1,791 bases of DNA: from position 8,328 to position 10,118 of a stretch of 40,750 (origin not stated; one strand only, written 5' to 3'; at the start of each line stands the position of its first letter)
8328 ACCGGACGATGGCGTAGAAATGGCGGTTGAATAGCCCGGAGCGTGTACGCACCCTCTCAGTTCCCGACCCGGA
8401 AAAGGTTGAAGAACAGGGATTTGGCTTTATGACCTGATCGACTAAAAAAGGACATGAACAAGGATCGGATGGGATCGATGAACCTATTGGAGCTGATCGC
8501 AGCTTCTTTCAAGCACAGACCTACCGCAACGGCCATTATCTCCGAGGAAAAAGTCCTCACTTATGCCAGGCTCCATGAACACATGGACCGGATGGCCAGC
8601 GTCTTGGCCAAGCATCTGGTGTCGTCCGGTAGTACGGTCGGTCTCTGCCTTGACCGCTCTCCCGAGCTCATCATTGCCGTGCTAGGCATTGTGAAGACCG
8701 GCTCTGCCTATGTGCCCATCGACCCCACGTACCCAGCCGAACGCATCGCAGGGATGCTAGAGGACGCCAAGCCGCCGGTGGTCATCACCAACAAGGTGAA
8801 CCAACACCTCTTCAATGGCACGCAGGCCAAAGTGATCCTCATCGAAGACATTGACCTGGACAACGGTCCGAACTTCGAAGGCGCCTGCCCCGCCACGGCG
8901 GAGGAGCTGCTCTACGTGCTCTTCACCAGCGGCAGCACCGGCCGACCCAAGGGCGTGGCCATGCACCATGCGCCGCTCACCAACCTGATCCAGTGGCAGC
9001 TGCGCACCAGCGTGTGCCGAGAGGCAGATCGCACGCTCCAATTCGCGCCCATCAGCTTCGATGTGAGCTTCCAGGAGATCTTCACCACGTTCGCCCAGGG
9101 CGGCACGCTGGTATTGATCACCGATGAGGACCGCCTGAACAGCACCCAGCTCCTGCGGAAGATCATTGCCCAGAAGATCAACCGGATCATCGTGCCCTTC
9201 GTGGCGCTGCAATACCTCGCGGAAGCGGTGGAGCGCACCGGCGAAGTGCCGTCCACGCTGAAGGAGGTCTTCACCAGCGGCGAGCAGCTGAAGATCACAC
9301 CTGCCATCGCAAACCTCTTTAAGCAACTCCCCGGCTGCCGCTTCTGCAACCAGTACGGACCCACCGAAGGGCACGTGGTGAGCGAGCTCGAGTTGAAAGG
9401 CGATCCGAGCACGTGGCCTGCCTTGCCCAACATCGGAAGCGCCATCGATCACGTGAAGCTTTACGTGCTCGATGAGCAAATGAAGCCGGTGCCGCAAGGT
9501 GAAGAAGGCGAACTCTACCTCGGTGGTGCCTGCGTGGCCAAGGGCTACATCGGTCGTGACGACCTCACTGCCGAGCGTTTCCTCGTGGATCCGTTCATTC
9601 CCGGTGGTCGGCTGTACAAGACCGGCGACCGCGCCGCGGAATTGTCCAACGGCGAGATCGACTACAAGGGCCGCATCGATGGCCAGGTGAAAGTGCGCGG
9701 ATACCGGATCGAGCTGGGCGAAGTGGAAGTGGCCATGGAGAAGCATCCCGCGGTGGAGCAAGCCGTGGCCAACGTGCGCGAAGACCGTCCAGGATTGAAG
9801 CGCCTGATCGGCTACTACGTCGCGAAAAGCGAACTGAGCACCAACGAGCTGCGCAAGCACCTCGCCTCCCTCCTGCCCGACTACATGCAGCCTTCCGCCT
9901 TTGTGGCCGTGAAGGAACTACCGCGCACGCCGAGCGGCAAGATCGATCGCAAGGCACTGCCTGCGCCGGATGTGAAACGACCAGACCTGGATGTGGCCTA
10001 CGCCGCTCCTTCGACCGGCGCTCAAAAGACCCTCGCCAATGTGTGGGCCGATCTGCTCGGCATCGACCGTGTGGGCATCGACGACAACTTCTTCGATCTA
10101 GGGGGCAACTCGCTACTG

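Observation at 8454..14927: Domain logic predicts a vicinal 3,4-diamino acid building block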

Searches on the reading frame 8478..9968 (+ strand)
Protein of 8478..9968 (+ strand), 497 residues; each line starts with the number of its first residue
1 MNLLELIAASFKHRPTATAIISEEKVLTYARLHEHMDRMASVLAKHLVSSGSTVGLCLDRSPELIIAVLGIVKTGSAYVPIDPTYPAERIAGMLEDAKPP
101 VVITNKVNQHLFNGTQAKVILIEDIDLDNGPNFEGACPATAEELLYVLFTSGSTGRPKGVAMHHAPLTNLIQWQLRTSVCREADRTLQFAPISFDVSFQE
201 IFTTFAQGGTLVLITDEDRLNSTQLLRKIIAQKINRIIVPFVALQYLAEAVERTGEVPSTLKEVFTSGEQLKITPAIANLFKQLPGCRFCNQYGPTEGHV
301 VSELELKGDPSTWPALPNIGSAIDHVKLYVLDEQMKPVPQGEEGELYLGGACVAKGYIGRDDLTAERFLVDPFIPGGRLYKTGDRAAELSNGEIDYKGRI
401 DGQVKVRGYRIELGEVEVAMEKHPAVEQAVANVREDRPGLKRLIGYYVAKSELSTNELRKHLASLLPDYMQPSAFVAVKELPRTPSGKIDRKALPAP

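Call 8: search_solved_structures(query=window:8478-9968:+, show_alignments=5, max_evalue=1e-20)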
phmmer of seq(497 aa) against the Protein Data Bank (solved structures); distinct sequences matched with E-value up to 1e-20: 99 (the best 60 are shown).
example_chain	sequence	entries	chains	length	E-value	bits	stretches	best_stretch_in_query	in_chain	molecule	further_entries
6mfy_A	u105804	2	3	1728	1.2e-160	538.4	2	12-495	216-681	Linear gramicidin synthase subunit A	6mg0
9be3_A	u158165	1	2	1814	1.4e-160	538.2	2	12-495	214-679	Linear gramicidin synthase subunit A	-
9be4_A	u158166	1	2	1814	1.4e-160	538.2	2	12-495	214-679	Linear gramicidin synthase subunit A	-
6mfz_A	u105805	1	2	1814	1.4e-160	538.2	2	12-495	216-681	Linear gramicidin synthase subunit A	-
9meh_A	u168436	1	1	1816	1.4e-160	538.2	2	12-495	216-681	Linear gramicidin synthase subunit A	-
8xjz_C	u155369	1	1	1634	2e-118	399.2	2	18-494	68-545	Peptide synthetase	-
9bfd_B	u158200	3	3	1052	3.8e-108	365.2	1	5-497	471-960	Tyrocidine synthase 2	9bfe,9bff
4d4g_A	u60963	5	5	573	4.5e-103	348.5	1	5-497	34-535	APNAA1 | APNA A1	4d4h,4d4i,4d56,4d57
5u89_A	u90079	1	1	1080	1.2e-98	333.9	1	2-497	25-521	Amino acid adenylation domain protein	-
8jbr_A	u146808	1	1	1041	7.2e-97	328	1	6-497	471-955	McyA protein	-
6p1j_A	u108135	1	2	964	2.4e-93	316.5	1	5-494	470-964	Txo2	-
8hlk_A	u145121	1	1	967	2.3e-92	313.2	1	8-497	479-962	Microcystin synthetase B (Fragment)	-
9bfd_A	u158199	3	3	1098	1.5e-89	303.9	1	13-497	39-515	Tyrocidine synthase 1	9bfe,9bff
6ea3_B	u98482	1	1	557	9.1e-88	298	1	8-497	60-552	adenylation domain of Fuscachelin synthetase component H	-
1amu_A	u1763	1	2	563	2.9e-87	296.4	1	7-497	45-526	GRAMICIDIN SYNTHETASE 1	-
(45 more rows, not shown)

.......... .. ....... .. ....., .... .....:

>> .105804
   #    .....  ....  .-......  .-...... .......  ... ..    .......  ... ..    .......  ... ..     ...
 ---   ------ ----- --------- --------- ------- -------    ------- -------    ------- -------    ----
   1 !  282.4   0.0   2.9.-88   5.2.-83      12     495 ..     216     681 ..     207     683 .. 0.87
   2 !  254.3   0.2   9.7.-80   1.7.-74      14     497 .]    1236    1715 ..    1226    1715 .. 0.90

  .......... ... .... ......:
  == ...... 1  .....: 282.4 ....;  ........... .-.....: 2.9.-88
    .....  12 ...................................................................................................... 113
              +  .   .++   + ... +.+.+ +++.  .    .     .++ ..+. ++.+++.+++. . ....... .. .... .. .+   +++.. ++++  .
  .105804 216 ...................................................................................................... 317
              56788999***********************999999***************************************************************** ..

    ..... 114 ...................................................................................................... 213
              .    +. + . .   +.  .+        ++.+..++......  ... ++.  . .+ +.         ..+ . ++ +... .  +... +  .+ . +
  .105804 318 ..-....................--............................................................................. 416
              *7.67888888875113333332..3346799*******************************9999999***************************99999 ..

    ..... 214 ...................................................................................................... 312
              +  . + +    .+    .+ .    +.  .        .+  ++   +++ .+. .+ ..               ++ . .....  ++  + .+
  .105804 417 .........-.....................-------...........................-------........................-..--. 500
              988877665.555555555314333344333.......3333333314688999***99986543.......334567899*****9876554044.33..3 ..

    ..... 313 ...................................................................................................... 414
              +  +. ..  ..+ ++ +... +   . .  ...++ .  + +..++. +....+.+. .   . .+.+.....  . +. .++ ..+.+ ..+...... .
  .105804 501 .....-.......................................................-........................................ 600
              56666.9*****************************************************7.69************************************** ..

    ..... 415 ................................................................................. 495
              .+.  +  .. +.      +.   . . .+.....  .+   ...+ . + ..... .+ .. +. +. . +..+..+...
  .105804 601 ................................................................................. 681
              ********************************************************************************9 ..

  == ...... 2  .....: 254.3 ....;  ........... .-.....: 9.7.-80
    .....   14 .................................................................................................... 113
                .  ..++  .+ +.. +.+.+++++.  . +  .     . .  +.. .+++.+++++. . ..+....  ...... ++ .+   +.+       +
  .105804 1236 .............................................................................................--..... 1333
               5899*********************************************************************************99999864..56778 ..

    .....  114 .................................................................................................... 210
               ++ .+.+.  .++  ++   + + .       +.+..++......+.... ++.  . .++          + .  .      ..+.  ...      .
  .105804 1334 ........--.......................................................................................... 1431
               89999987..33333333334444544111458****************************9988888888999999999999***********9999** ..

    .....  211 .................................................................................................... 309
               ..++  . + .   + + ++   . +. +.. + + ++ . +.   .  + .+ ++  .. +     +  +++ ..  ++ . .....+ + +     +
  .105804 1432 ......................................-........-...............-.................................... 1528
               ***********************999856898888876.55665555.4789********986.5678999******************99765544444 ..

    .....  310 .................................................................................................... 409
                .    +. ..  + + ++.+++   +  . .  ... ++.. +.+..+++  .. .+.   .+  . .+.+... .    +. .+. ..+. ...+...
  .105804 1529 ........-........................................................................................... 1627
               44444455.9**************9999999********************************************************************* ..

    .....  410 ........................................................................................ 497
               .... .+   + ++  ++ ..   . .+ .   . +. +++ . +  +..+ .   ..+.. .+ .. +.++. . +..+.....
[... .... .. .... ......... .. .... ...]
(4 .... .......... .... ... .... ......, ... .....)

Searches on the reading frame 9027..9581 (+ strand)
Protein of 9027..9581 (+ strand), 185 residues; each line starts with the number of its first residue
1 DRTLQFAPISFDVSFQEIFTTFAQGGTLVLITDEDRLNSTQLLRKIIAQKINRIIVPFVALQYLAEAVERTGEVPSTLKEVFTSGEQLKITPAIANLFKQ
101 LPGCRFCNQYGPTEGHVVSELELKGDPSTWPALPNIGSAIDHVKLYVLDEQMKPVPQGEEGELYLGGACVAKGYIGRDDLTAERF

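Call 31: search_solved_structures(query=window:9027-9581:+, show_alignments=2, max_evalue=1e-12)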
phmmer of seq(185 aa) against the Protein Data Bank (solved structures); distinct sequences matched with E-value up to 1e-12: 38.
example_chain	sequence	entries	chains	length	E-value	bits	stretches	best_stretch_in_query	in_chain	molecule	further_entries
8p5o_A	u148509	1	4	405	4e-30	108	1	1-185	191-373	Gramicidin S synthase 2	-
9bfd_B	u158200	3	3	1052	4.3e-30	107.9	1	2-185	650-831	Tyrocidine synthase 2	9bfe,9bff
8xjz_C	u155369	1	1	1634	3.6e-26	95.1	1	7-181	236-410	Peptide synthetase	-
6mfy_A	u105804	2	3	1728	1.7e-23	86.4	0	9-185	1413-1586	Linear gramicidin synthase subunit A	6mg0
9be3_A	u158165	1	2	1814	1.7e-23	86.4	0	9-185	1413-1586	Linear gramicidin synthase subunit A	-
9be4_A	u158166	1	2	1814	1.7e-23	86.4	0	9-185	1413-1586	Linear gramicidin synthase subunit A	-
9meh_A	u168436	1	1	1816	1.7e-23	86.4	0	9-185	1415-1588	Linear gramicidin synthase subunit A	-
6mfz_A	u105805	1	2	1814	1.7e-23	86.4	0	9-185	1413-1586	Linear gramicidin synthase subunit A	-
4d4g_A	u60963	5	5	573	3.2e-23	85.5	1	1-185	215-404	APNAA1 | APNA A1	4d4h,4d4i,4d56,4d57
6p1j_A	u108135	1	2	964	6.5e-22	81.2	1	3-185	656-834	Txo2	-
6oyf_A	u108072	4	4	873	6.6e-22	81.2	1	3-185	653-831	Txo1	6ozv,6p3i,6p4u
6ea3_B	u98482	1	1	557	1.6e-21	79.9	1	1-185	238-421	adenylation domain of Fuscachelin synthetase component H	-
5u89_A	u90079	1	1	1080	1e-20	77.3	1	1-185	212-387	Amino acid adenylation domain protein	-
5ja1_A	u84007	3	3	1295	1.4e-19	73.6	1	4-185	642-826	Enterobactin synthase component F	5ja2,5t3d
8glc_B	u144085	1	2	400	4.5e-18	68.7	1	3-185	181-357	Non-ribosomal peptide synthetase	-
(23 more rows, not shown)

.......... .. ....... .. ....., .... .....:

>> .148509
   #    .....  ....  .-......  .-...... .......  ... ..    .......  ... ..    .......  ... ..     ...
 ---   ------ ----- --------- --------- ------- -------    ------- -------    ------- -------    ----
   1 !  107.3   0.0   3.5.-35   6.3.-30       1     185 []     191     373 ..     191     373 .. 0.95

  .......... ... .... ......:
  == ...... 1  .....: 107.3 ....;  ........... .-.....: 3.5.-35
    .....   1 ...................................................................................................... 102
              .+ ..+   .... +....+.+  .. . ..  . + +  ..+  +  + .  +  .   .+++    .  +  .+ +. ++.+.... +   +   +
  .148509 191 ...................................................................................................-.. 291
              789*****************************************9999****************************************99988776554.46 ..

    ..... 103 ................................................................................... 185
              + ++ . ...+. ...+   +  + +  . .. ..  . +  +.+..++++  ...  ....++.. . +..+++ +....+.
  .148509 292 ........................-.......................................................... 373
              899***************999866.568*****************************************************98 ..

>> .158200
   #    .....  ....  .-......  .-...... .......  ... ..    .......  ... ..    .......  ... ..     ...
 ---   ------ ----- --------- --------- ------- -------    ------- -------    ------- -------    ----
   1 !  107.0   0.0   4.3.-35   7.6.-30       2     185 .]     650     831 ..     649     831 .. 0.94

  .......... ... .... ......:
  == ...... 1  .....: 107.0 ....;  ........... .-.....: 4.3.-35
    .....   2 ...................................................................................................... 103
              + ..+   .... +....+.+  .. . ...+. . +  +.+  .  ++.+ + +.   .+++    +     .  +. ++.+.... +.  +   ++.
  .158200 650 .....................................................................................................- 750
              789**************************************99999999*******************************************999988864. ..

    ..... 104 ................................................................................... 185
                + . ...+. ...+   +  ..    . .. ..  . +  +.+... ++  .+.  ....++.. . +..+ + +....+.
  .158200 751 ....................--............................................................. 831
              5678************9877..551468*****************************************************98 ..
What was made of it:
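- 8508..9968 (+): A1 loading adenylation domain, amino-acid type, Pro-like pocket (code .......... by GrsA alignment; position 278 is ambiguous, I or V). The pocket region hits the Pro domains GrsB1 and TycB1 best (call 31).
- On Proline-activating NRPS adenylation domains: GrsB1 (8p5o) and TycB1 (9bfd_B) are the top hits at E 4e-30, ahead of 4e-26 and 2e-23 for the next (call 31)
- The pocket region hits the Pro-activating GrsB1 and TycB1 domains best: E 4e-30 against 4e-26 and 2e-23 for the next hits (call 31). The pocket region is still closest to GrsB1 and TycB1 (call 31).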
